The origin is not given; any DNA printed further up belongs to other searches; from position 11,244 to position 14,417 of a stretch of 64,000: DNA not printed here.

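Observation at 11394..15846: Anchor-less Tat bis-MGD reductase module of unknown substrate flanked by a TM-LuxR sensor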

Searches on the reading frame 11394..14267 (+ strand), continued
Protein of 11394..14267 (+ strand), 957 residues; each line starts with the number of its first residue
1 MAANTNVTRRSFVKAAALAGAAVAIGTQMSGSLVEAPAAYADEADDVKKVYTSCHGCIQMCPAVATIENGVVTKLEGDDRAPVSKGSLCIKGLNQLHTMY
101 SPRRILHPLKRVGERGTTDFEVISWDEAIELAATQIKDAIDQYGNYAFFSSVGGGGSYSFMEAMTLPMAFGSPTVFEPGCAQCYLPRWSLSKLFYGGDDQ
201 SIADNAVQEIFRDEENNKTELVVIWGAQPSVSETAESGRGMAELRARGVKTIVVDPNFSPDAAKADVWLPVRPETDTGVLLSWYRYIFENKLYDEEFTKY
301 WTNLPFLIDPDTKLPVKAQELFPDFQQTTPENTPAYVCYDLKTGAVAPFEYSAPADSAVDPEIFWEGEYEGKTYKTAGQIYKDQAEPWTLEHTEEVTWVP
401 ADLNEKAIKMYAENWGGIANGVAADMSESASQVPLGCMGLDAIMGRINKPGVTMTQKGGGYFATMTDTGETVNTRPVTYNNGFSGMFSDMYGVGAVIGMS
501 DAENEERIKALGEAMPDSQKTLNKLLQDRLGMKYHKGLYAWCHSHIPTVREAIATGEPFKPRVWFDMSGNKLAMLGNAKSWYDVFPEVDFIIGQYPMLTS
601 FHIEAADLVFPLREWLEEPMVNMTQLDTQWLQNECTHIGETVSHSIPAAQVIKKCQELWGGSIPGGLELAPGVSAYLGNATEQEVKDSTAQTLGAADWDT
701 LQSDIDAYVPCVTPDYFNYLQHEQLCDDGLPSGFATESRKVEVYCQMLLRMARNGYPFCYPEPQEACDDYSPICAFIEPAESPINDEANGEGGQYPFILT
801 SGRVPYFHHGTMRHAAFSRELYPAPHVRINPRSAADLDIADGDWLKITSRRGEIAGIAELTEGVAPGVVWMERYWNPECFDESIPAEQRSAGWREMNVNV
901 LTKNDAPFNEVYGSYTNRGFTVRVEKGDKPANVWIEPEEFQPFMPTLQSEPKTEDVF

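Call 84: predict_structure(alignment_id=A1)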
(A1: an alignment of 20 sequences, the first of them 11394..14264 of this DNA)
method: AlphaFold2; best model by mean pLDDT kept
length: 957 residues; sequences in the alignment: 20
mean_pLDDT: 44.0   pTM: 0.42
mean pLDDT of the five models: 44.0, 43.6, 43.4, 43.4, 43.0
residues with pLDDT >= 90: 9; 70-90: 94; 50-70: 189; < 50: 665
segments of 3 or more residues with pLDDT < 50: 1-123, 143-164, 173-189, 196-208, 223-245, 250-277, 329-334, 396-398, 415-439, 447-505, 518-646, 675-686, 688-690, 709-711, 716-792, 801-823, 862-865, 872-920, 932-957
pLDDT, mean of each block of 10 residues (from residue 1): 28 37 27 27 40 31 40 41 29 24 31 41 53 60 45 34 50 40 44 47 46 53 37 28 48 36 26 41 74 69 67 64 69 66 86 67 88 78 72 58 60 50 29 41 46 26 38 37 32 35 48 48 45 28 28 30 32 27 34 26 21 26 37 27 41 72 59 48 47 57 56 50 44 35 32 27 27 34 40 53 28 26 55 81 72 64 52 37 42 30 23 31 71 39 28 23
secondary structure, 60 per line:
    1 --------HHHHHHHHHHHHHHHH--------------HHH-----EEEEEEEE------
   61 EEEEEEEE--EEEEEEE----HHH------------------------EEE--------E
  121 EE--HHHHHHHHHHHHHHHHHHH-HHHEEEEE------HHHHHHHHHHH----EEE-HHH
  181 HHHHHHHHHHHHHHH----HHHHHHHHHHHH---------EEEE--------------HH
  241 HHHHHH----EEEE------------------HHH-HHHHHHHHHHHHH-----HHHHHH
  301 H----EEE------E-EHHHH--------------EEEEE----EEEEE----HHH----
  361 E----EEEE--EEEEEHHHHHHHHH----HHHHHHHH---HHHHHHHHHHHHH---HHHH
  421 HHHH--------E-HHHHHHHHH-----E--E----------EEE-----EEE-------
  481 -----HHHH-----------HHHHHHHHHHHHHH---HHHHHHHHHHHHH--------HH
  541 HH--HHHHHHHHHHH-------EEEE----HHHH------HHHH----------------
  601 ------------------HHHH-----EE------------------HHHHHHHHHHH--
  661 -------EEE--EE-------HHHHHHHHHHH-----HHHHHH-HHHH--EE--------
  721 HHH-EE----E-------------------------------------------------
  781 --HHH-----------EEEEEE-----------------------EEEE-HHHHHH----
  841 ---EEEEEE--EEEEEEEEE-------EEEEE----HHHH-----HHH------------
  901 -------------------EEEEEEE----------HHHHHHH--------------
elements in order (helices of 4 or more, strands of 3 or more residues): H9-24 E47-54 E61-68 E71-77 E109-111 E120-122 H125-143 E148-152 H159-169 E174-176 H178-195 H200-211 E221-224 H239-246 E251-254 H277-289 H295-301 E306-308 H318-321 E336-340 E345-349 E366-369 E372-376 H377-385 H390-397 H401-413 H417-424 H435-443 E463-465 E471-473 H486-489 H501-514 H518-530 H539-542 H545-555 E563-566 H571-574 H581-584 H619-622 H648-658 E668-670 H682-692 H698-703 H705-708 E797-802 E826-829 H831-836 E844-849 E852-860 E868-872 H877-880 E920-926 H937-943
